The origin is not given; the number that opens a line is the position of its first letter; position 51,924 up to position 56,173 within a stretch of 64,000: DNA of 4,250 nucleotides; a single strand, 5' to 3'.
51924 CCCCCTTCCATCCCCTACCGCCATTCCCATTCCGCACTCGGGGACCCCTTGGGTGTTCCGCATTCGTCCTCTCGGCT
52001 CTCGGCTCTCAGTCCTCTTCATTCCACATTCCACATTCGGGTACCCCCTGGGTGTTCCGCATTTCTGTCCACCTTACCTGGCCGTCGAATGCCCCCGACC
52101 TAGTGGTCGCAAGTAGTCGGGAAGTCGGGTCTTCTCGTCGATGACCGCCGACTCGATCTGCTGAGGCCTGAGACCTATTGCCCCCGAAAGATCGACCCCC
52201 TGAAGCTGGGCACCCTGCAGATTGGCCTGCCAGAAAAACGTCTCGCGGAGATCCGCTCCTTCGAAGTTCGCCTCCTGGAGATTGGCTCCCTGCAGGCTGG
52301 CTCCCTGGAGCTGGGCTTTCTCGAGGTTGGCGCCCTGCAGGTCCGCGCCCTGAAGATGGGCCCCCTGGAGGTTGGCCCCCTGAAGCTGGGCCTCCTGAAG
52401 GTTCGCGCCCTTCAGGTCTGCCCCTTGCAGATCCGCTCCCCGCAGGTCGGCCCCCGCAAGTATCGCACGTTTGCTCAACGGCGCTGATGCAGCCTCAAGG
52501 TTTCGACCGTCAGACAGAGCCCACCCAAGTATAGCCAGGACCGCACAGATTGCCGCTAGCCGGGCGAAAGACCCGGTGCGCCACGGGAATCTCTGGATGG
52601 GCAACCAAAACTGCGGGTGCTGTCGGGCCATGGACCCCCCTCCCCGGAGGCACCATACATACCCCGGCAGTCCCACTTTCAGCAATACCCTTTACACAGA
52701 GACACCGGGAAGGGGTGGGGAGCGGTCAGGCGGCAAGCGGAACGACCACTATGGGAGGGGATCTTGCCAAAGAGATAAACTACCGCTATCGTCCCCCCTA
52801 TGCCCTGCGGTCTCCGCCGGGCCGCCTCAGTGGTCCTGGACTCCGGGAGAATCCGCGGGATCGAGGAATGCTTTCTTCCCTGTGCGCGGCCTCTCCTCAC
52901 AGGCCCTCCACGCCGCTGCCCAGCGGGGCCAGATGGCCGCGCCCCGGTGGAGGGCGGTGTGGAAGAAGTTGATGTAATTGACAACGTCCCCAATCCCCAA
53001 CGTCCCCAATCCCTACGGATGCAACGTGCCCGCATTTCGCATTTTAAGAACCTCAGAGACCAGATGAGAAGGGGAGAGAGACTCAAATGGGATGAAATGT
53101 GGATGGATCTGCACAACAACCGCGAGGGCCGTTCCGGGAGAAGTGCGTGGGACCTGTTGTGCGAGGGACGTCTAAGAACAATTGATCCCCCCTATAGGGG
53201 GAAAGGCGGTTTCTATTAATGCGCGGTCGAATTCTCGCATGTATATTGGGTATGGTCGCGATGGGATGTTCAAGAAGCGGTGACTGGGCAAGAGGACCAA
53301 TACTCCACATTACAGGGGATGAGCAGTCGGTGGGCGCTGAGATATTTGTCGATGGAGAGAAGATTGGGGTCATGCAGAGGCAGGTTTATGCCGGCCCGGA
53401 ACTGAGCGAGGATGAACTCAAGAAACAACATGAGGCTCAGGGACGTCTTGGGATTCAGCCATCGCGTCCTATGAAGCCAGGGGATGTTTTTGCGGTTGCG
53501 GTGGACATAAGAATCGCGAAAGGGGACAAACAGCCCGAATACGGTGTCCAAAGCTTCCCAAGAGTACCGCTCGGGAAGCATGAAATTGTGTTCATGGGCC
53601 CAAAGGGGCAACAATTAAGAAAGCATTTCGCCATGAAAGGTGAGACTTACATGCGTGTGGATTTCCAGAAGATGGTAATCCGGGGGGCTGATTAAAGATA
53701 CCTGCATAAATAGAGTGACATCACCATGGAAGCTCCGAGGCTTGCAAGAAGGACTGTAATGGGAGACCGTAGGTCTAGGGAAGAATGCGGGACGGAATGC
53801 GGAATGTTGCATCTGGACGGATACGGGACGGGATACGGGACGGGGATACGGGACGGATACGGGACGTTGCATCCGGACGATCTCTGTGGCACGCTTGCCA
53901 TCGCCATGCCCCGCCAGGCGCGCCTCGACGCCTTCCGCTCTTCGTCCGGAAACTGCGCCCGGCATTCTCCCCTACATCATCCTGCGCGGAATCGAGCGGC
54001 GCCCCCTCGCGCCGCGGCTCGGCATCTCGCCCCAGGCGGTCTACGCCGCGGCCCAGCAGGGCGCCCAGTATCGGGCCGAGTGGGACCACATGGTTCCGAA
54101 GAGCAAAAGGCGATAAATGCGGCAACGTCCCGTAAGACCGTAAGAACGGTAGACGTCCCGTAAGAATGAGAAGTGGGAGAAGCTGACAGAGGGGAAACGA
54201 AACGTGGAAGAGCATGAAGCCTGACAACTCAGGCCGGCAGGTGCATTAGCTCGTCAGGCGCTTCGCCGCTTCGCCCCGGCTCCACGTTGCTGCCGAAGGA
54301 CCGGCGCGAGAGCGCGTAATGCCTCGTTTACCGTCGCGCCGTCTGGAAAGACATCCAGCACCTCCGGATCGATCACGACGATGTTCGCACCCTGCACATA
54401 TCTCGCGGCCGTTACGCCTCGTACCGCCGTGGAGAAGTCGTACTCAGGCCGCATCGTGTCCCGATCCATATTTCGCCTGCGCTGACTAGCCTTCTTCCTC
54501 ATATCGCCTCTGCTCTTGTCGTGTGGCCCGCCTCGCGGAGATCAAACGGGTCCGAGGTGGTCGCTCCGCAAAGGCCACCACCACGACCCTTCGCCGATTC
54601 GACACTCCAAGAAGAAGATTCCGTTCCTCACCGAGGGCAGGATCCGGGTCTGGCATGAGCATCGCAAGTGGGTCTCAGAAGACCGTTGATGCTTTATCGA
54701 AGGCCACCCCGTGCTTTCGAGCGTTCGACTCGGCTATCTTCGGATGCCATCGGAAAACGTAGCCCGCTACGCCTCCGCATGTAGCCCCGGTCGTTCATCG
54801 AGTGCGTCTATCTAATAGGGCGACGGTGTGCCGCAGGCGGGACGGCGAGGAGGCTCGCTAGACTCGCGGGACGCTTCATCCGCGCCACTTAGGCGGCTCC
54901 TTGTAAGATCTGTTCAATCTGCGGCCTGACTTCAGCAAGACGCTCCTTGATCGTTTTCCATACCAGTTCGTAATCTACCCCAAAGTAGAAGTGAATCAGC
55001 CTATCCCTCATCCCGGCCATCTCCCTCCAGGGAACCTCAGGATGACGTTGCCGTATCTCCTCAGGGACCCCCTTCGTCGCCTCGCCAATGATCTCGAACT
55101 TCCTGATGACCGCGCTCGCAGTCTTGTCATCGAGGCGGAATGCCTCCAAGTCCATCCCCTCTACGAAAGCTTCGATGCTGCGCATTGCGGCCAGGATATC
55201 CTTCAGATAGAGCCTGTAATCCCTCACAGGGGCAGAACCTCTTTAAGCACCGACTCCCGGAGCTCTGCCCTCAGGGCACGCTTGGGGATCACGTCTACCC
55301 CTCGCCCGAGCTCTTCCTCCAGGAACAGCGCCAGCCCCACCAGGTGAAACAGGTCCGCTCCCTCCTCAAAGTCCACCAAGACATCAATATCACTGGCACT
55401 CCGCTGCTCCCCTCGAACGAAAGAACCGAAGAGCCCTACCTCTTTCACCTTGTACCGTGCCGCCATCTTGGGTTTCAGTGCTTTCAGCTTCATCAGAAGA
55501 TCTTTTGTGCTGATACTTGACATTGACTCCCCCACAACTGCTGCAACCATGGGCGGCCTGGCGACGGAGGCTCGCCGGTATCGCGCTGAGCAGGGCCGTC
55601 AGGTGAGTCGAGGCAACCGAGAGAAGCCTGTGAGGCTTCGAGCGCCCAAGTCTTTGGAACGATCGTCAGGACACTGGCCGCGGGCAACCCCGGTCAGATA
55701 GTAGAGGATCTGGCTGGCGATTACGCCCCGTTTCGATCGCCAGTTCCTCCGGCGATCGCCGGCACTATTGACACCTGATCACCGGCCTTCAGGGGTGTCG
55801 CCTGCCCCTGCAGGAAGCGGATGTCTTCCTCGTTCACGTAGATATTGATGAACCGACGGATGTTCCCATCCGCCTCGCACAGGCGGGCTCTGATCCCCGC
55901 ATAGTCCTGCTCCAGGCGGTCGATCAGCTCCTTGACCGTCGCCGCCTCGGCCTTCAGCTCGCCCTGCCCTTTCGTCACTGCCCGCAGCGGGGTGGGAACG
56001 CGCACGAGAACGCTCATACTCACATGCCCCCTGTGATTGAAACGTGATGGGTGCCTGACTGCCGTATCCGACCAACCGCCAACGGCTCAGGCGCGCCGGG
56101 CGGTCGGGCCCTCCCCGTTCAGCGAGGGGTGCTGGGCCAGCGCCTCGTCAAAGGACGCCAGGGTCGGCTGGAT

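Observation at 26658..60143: Family of 90-130-bp palindromes built from CGAAC/GTTCG units, placed intercistronically inside operons (5 copies)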

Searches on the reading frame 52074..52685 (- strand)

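Call 56: search_protein_families(library=pfam, proteins=[window:52074-52685:-], max_evalue=0.01)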
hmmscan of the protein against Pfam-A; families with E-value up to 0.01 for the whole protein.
window:52074-52685:- (203 aa): 4 families
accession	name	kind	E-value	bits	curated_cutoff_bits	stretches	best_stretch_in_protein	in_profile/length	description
PF00805.28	Pentapeptide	-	1.1e-39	134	20.2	3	74-113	1-40/40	Pentapeptide repeats (8 copies)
PF13599.13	Pentapeptide_4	-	1.5e-15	57.5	38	2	74-141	11-78/78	Pentapeptide repeat region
PF13576.12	Pentapeptide_3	-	2.6e-12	47.2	27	2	127-170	2-48/48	Pentapeptide repeats (9 copies)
PF25296.1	Decapeptide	-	0.00052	20.3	45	0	115-180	6-70/74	Decapeptide repeat region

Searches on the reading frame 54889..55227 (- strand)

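Call 56: search_protein_families(library=pfam, proteins=[window:54889-55227:-], max_evalue=0.01)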
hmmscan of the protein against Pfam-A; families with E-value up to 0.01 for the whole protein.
window:54889-55227:- (112 aa): 2 families
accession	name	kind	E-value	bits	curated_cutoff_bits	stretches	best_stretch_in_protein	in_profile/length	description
PF01934.22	HepT-like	-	4.7e-30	104.2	23.5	1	11-107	1-120/120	Ribonuclease HepT-like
PF08780.16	NTase_sub_bind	-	0.0049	17.3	31.8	0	82-105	37-60/126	Nucleotidyltransferase substrate binding protein like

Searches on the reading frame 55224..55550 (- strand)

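Call 56: search_protein_families(library=pfam, proteins=[window:55224-55550:-], max_evalue=0.01)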
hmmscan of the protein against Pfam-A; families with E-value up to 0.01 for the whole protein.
window:55224-55550:- (108 aa): 3 families
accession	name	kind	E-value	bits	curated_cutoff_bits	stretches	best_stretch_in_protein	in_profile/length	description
PF01909.29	NTP_transf_2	-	3e-15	56.8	21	1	23-104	2-89/93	Nucleotidyltransferase domain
PF18765.7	Polbeta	-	2.3e-10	41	26.9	1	28-104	6-83/93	Polymerase beta, Nucleotidyltransferase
PF22600.2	MTPAP-like_central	-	0.0011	19.5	27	1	24-63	28-67/139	Poly(A) RNA polymerase, mitochondrial-like, central palm domain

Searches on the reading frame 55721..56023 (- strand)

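Call 56: search_protein_families(library=pfam, proteins=[window:55721-56023:-], max_evalue=0.01)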
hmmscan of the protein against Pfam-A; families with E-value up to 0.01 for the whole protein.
window:55721-56023:- (100 aa): 2 families
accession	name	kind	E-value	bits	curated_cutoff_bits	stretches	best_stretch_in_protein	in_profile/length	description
PF02597.26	ThiS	-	5.1e-18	65.8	22.5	1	7-93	1-76/76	ThiS family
PF09138.17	Urm1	-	0.00024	21.9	21.8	1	24-93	27-96/96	Urm1 (Ubiquitin related modifier)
